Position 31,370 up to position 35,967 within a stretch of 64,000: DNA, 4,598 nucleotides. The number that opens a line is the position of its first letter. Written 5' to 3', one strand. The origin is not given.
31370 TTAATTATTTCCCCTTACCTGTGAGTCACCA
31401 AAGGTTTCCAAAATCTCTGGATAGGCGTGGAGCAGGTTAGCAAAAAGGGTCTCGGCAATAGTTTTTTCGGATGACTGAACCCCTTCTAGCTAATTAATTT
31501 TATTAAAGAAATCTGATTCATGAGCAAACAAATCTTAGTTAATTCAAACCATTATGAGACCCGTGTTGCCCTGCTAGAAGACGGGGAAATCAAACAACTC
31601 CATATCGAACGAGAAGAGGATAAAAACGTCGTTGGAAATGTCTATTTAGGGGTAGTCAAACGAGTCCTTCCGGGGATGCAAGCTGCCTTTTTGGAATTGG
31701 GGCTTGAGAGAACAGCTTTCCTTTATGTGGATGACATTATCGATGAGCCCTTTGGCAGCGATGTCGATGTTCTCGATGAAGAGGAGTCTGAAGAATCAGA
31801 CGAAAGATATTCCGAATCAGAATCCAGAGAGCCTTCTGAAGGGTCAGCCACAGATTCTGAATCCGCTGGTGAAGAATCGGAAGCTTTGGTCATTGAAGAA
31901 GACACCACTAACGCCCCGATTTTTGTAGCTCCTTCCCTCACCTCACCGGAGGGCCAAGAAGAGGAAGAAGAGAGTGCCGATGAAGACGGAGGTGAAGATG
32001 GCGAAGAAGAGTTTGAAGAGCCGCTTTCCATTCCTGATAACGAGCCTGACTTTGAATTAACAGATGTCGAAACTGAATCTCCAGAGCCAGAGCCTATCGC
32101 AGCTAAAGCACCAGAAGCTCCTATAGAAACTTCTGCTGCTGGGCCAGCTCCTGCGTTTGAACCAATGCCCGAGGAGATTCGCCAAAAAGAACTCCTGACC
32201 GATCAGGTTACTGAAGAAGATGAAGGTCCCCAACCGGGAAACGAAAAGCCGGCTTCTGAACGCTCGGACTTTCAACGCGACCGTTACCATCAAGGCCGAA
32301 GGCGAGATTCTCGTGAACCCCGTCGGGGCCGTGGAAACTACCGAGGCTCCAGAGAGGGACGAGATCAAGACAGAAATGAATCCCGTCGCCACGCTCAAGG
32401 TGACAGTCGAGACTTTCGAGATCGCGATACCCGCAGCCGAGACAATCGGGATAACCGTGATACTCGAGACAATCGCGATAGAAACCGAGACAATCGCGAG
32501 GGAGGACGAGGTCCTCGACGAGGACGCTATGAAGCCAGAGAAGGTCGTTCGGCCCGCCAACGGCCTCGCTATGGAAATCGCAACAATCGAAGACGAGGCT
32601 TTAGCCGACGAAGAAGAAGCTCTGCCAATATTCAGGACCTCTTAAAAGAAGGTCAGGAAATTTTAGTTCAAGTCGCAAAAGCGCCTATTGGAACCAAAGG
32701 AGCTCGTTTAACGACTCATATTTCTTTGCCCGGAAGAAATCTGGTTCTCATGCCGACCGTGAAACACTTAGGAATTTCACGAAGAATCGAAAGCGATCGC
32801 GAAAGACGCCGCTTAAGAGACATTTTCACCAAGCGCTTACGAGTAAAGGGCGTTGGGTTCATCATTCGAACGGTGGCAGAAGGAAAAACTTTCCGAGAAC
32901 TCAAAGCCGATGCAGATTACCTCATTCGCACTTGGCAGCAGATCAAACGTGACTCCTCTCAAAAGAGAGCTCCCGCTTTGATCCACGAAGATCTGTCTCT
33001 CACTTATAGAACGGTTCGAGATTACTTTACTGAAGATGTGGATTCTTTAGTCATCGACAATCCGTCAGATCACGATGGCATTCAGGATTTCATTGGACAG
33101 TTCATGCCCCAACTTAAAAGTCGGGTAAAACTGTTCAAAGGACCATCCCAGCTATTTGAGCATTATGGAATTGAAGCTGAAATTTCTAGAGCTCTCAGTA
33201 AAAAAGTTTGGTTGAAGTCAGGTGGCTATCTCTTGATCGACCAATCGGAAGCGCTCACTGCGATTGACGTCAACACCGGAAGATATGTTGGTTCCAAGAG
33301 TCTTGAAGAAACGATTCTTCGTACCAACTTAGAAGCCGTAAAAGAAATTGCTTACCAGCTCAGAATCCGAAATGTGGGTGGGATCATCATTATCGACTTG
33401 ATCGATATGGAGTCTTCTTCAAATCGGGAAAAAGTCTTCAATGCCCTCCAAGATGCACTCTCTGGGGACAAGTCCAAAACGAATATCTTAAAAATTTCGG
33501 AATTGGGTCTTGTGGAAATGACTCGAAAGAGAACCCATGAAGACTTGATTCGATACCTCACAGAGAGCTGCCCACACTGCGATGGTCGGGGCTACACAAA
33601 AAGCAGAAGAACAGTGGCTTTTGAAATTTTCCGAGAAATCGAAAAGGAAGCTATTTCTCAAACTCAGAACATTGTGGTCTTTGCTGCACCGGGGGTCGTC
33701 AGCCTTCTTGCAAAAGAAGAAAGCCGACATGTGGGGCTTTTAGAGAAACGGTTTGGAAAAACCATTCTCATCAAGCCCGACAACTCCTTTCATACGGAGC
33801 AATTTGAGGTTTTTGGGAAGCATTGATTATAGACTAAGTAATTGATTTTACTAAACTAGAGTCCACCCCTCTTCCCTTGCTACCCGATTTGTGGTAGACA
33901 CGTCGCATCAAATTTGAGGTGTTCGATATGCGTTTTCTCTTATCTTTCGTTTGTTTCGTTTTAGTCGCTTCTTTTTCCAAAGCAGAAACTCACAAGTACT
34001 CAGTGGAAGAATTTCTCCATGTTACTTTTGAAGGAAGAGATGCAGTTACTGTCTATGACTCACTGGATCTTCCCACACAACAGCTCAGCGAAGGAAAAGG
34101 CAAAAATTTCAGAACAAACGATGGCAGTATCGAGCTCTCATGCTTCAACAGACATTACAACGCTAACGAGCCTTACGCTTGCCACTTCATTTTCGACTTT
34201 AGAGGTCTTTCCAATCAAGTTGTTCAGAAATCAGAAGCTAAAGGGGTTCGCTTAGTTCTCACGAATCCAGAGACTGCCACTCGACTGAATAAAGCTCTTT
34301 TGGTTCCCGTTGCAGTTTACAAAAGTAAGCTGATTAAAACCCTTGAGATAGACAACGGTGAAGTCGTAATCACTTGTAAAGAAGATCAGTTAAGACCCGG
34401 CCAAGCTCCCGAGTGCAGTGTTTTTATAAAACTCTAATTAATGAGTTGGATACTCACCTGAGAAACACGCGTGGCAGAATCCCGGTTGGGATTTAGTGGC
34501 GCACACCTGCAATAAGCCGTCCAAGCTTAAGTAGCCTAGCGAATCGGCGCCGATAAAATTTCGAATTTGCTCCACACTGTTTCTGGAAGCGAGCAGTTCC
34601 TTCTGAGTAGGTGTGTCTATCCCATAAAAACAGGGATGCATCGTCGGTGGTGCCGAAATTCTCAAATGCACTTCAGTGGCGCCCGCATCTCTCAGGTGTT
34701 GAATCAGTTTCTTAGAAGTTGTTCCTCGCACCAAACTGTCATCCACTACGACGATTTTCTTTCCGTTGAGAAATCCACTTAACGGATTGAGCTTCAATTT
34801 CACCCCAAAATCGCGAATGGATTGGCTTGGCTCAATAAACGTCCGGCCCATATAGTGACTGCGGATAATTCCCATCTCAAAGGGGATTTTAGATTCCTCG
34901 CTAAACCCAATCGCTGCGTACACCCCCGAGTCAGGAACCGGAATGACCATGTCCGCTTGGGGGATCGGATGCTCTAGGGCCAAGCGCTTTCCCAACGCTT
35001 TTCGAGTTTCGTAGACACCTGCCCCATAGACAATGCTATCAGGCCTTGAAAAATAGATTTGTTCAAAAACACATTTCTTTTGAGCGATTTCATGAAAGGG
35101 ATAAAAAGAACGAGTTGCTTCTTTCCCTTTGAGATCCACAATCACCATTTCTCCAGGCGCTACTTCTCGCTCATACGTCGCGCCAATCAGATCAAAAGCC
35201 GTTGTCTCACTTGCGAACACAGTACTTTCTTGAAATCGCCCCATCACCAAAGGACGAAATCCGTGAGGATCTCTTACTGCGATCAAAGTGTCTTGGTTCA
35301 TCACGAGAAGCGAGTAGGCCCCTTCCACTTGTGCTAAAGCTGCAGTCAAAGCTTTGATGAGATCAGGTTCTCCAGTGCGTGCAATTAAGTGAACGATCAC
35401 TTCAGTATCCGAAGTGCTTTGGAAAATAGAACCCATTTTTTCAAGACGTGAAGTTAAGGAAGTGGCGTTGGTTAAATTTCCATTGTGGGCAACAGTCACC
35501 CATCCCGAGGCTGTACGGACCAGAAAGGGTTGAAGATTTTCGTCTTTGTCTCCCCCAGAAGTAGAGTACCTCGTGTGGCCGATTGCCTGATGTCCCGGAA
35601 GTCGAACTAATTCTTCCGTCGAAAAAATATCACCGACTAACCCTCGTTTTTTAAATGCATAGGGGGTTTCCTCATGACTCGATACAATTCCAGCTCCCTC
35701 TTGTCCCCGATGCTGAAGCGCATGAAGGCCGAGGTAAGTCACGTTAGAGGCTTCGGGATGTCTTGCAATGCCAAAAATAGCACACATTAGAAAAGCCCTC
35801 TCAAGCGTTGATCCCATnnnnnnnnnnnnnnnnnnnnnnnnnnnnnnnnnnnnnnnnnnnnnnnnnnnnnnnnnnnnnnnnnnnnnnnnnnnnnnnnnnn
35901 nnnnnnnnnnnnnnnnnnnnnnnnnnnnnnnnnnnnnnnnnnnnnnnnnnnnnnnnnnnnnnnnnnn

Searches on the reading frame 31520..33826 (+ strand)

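Call 64: search_protein_families(library=pfam, proteins=[window:31520-33826:+], max_evalue=0.00001)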
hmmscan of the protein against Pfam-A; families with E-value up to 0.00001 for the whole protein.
window:31520-33826:+ (768 aa): 2 families
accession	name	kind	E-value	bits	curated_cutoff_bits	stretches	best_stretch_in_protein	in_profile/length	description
PF10150.14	RNase_E_G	-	4.4e-104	348.1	25.5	1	402-672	1-270/270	Ribonuclease E/G family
PF20833.2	RNase_E_G_Thio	-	3.5e-14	53.1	26.8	1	684-764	2-83/86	RNase E/G, Thioredoxin-like domain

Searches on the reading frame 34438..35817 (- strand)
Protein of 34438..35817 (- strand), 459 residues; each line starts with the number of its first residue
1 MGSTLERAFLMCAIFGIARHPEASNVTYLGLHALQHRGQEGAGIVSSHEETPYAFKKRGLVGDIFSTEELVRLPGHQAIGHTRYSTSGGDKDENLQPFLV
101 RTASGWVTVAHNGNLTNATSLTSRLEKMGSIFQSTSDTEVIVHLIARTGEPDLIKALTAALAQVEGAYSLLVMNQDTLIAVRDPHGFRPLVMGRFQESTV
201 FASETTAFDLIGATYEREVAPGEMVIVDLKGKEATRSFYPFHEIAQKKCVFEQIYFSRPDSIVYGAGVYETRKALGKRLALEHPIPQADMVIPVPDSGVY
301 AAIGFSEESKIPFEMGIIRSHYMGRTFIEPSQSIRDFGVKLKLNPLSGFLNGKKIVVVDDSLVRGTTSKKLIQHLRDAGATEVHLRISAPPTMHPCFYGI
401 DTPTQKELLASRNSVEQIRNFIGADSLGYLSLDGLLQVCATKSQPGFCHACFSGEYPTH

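Call 64: search_protein_families(library=pfam, proteins=[window:34438-35817:-], max_evalue=0.00001)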
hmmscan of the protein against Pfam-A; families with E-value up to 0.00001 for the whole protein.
window:34438-35817:- (459 aa): 3 families
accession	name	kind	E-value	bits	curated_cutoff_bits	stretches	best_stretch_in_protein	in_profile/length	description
PF13522.11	GATase_6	-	6.7e-22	78.3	27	1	75-204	10-130/130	Glutamine amidotransferase domain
PF13537.11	GATase_7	-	4e-21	75.7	25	1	81-208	1-121/123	Glutamine amidotransferase domain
PF00156.33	Pribosyltran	-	2.2e-06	27.5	26.3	1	289-385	31-120/158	Phosphoribosyl transferase domain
